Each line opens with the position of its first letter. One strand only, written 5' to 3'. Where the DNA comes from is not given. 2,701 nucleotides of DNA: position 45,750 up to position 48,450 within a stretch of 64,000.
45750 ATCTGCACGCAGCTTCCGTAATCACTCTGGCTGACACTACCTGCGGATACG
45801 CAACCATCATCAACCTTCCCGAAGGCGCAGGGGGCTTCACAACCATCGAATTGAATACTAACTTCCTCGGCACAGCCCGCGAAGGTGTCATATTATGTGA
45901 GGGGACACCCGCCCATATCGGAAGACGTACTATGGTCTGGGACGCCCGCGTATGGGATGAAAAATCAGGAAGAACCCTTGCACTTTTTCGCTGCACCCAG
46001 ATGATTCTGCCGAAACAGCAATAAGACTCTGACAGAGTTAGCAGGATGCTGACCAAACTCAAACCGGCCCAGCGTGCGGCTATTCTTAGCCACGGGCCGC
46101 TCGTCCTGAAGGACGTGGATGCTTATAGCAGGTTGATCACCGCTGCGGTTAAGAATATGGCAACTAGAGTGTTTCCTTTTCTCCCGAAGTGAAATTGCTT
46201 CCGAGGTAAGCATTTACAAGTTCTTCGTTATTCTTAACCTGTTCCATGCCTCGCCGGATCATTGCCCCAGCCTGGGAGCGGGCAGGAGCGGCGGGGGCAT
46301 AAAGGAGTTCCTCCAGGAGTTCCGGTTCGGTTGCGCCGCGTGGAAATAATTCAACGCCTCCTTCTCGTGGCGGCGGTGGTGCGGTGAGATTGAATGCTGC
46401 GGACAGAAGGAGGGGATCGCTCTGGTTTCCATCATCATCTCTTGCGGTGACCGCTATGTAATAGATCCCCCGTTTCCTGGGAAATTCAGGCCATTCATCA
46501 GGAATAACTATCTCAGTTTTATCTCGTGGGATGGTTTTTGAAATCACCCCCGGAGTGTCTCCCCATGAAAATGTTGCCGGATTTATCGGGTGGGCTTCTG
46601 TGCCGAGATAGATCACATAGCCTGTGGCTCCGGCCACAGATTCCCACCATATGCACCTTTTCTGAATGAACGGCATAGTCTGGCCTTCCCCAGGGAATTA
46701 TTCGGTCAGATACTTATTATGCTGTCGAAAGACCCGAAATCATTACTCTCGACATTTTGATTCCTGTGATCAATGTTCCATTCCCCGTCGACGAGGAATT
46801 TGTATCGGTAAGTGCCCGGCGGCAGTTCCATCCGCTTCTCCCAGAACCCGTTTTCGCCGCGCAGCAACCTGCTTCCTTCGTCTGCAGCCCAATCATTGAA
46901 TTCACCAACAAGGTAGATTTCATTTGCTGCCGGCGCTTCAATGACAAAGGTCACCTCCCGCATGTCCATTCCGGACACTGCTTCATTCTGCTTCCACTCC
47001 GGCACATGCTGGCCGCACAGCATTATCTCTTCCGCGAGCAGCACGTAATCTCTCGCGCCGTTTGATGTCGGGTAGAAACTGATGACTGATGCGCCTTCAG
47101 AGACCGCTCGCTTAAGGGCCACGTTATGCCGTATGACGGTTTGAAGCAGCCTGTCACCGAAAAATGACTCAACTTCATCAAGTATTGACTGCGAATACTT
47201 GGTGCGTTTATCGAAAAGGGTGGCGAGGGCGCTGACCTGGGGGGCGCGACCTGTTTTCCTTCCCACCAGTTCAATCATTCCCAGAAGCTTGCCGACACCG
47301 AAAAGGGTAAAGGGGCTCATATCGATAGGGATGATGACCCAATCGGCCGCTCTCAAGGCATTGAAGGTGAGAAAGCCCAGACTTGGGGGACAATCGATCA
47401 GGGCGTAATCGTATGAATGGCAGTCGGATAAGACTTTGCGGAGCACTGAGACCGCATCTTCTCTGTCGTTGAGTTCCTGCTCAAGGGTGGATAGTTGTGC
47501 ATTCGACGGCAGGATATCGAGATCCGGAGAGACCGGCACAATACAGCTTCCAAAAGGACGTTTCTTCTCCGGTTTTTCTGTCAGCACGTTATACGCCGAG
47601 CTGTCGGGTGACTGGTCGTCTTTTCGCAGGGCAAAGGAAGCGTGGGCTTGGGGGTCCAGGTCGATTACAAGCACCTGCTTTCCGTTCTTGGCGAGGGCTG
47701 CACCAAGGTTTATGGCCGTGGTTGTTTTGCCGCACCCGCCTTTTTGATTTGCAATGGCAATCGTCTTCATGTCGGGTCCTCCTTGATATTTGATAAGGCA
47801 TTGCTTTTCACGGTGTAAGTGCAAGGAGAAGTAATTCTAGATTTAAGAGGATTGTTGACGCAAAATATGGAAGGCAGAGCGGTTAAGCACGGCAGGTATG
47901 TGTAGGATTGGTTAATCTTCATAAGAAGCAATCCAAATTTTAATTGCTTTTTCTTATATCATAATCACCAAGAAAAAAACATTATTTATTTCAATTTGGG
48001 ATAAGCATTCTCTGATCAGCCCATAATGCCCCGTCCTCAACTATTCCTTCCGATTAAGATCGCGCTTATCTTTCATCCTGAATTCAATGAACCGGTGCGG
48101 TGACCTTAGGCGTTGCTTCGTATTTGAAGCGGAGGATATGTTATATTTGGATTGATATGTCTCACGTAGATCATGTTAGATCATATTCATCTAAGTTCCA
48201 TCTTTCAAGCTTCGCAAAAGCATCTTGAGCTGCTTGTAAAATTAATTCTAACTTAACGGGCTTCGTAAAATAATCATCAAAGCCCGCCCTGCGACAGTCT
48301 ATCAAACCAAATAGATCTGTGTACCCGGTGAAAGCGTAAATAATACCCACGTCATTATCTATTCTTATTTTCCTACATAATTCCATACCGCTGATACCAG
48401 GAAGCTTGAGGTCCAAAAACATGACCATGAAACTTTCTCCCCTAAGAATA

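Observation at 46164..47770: Orphan ParA-type ATPase fused to a glycogen-binding CBM48/AMPK-beta domain, with a small FN3-like/disordered partner gene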

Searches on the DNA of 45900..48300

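Call 85: search_rna_families(source=window, start=45900, end=48300, threshold=evalue, max_evalue=1)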
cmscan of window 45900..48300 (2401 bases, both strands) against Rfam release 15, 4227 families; matches with E-value up to 1: 0.
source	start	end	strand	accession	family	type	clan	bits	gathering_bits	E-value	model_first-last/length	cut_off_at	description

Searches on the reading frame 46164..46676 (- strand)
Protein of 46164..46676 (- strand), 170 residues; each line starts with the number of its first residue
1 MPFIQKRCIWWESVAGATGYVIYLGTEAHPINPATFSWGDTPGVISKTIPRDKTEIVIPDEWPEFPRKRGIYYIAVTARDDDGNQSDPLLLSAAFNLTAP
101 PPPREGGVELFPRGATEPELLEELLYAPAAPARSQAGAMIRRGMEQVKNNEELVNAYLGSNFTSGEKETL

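Call 3: search_protein_families(library=pfam, proteins=[window:46164-46676:-], max_evalue=1)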
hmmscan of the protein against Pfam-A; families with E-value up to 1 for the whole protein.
window:46164-46676:- (170 aa): 1 family
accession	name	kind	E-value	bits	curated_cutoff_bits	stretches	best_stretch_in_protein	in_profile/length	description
PF18981.6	InlK_D3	-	0.15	12.6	25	1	68-89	48-69/75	Internalin K domain (D3/D4)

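Call 4: search_protein_families(library=ncbifam, proteins=[window:46164-46676:-], max_evalue=1)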
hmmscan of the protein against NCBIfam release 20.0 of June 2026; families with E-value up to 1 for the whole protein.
window:46164-46676:- (170 aa): 0 families

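Call 12: find_homologous_proteins(query=window:46164-46676:-, max_evalue=0.001)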
Query window:46164-46676:- (170 aa): 33 proteins with E <= 0.001 among 89 candidates.
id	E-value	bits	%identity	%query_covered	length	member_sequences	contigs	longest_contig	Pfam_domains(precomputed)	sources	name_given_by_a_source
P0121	3.5e-111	387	100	100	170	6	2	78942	-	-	-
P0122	6.1e-92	324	81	100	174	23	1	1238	-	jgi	jgi:hypothetical protein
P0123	6.4e-86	304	79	98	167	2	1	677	-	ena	-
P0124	2.9e-85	302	79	100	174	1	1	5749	-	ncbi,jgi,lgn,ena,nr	ncbi:MAG TPA: hypothetical protein VFG29_05215 [Syntrophales bacterium]|nr:hypothetical protein [Syn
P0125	4.2e-83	295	75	100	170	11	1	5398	-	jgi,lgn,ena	-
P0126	3.4e-61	224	60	100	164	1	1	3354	-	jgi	jgi:hypothetical protein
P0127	6.0e-50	187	56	94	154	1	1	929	-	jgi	jgi:hypothetical protein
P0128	1.8e-48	183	53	95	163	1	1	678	-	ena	-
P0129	5.9e-47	178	53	95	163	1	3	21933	-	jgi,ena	jgi:hypothetical protein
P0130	2.2e-45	172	51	95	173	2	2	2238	-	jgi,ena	-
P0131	2.5e-45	172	49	95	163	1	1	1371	-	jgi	-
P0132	1.1e-41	160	49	95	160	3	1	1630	-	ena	-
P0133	3.3e-41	159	48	94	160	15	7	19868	-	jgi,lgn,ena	jgi:hypothetical protein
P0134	8.5e-40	154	48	94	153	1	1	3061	-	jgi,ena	-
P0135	1.3e-39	154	48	95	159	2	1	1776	-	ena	-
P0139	8.3e-32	128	56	64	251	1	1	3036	PF00072.31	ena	-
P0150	1.6e-24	104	50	64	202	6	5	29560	-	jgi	jgi:hypothetical protein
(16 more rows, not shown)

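Call 44: find_encoding_contigs(protein=P0150, flank=8000, max_places=3)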
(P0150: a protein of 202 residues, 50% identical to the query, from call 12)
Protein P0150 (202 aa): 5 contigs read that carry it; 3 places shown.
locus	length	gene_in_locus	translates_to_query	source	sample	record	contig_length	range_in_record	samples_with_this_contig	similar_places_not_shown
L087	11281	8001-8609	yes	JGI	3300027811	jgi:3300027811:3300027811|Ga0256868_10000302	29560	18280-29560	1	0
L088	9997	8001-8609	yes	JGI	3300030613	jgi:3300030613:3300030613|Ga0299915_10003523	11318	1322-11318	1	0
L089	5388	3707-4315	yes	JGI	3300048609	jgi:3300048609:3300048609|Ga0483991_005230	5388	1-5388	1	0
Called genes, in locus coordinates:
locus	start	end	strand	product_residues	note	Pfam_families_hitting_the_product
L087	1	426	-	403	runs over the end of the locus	PF01837:HcyBio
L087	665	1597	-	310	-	PF00291:PALP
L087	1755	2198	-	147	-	PF02082:Rrf2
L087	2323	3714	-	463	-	PF01171:ATP_bind_3, PF11734:TilS_C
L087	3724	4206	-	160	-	-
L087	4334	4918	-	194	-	-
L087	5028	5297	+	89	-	-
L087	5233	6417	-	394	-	PF01969:Ni_insertion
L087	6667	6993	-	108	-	PF25952:DUF7990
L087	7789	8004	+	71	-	PF01402:RHH_1 (weak)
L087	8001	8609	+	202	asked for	-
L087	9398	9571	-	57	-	-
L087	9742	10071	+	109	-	-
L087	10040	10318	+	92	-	-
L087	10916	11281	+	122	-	?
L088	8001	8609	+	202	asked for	-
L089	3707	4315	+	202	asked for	-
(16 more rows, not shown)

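Call 45: find_encoding_contigs(protein=P0139, flank=8000, max_places=3)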
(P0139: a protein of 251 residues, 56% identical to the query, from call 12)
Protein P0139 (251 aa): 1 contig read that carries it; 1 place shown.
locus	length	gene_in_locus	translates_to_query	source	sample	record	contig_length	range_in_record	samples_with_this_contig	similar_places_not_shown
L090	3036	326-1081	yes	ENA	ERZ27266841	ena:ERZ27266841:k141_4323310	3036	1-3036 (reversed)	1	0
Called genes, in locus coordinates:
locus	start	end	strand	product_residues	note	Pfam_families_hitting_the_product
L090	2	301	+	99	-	?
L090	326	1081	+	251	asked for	PF00072:Response_reg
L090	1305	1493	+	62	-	-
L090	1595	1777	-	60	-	-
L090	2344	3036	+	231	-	?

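Call 50: predict_structure(alignment_id=A4)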
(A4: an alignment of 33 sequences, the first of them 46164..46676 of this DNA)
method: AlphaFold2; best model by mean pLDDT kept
length: 170 residues; sequences in the alignment: 33
mean_pLDDT: 71.2   pTM: 0.51
mean pLDDT of the five models: 71.2, 61.0, 59.0, 56.5, 52.6
residues with pLDDT >= 90: 24; 70-90: 68; 50-70: 47; < 50: 31
segments of 3 or more residues with pLDDT < 50: 114-121, 125-133, 161-170
pLDDT, mean of each block of 10 residues (from residue 1): 71 91 78 62 85 89 86 90 87 79 74 50 46 52 69 62 41
secondary structure, 60 per line:
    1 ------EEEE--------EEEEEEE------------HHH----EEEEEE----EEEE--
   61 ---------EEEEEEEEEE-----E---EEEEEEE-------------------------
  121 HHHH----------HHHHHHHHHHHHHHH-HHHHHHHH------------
elements in order: E7-10 E19-25 E45-50 E55-58 E70-79 E89-95 H121-124 H135-149 H151-158

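Call 53: fold_search(model_id=the predicted structure, library=pdb)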
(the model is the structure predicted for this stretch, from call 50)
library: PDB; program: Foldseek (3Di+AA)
matches with E <= 10: 1044; with E <= 0.001: 2
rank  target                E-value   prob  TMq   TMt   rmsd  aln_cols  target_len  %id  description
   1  5dft_A                1.6e-04  1.00  0.37  0.66   4.2        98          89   19  Structure of the Eleventh Type III Domain from Human Fibronectin (released 2016-09-14)
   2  5dft_B                3.3e-04  1.00  0.35  0.64   3.8       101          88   20  Structure of the Eleventh Type III Domain from Human Fibronectin (released 2016-09-14)
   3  2ede_MODEL_1_A        1.6e-03  1.00  0.37  0.52   4.6       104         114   19  Solution structure of the sixth fibronectin type III domain of human Netrin receptor DCC (released 2008-03-04)
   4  5x83_D                2.1e-03  1.00  0.35  0.31   4.1       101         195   20  Structure of DCC FN456 domains (released 2017-09-06)
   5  5x83_B                2.1e-03  1.00  0.35  0.30   4.3       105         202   20  Structure of DCC FN456 domains (released 2017-09-06)
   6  6xay_B                2.3e-03  1.00  0.35  0.23   3.4        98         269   22  Structure of a fragment of human fibronectin containing the 10th, 11th and 12th type III domains (released 2021-06-09)
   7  2ha1_MODEL_1_A        2.8e-03  1.00  0.35  0.30   4.7        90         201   21  Complex of the first and second type III domains of human Fibronectin in solution (released 2007-04-10)
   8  2h41                  2.8e-03  1.00  0.35  0.60   4.7        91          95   21  Solution structure of the second type III domain of human Fibronectin: minimized average structure (released 2007-04-10)
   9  1x5k_MODEL_1_A        4.0e-03  1.00  0.34  0.44   5.3       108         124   17  The solution structure of the sixth fibronectin type III domain of human Neogenin (released 2005-11-15)
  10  6xay_C                4.2e-03  1.00  0.38  0.24   3.2        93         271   24  Structure of a fragment of human fibronectin containing the 10th, 11th and 12th type III domains (released 2021-06-09)
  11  6naj_C                4.2e-03  1.00  0.31  0.54   5.3        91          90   22  Integrin AlphaVBeta3 ectodomain bound to Hr10 variant of the 10th domain of Fibronectin. (released 2019-12-11)
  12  6xay_A                4.5e-03  1.00  0.40  0.26   4.1        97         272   20  Structure of a fragment of human fibronectin containing the 10th, 11th and 12th type III domains (released 2021-06-09)
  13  4bq8_A                4.7e-03  1.00  0.37  0.33   3.8       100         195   17  Crystal structure of the RGMB-NEO1 complex form 3 (released 2013-06-12)
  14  6cpg_B                5.0e-03  1.00  0.38  0.68   4.3        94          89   20  Structure of dephosphorylated Aurora A (122-403) in complex with inhibiting monobody and AT9283 in an inactive conform (released 2018-06-27)
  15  6cpg_E                6.0e-03  1.00  0.38  0.69   4.6        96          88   21  Structure of dephosphorylated Aurora A (122-403) in complex with inhibiting monobody and AT9283 in an inactive conform (released 2018-06-27)
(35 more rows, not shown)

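Call 76: search_protein_families(library=pfam, proteins=[L087:7789-8004:+], max_evalue=0.01)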
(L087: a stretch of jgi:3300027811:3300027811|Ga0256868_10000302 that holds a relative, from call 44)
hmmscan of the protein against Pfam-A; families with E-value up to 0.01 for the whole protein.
L087:7789-8004:+ (71 aa): 4 families
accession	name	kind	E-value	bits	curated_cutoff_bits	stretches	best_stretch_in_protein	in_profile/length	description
PF01402.27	RHH_1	-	2.8e-05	24.4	20.5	1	9-46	1-38/39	Ribbon-helix-helix protein, copG family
PF12651.13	RHH_3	-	5.8e-05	23.4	21.6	1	7-48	2-43/44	Ribbon-helix-helix domain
PF19891.5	DUF6364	-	0.0016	19.3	27.3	1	8-38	3-33/70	Family of unknown function (DUF6364)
PF12441.14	CopG_antitoxin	-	0.0032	18.6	28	1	7-41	42-76/79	CopG antitoxin of type II toxin-antitoxin system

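Call 83: search_protein_families(library=padloc, proteins=[window:46164-46676:-], max_evalue=0.01)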
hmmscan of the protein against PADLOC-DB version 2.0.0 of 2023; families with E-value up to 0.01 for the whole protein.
window:46164-46676:- (170 aa): 0 families
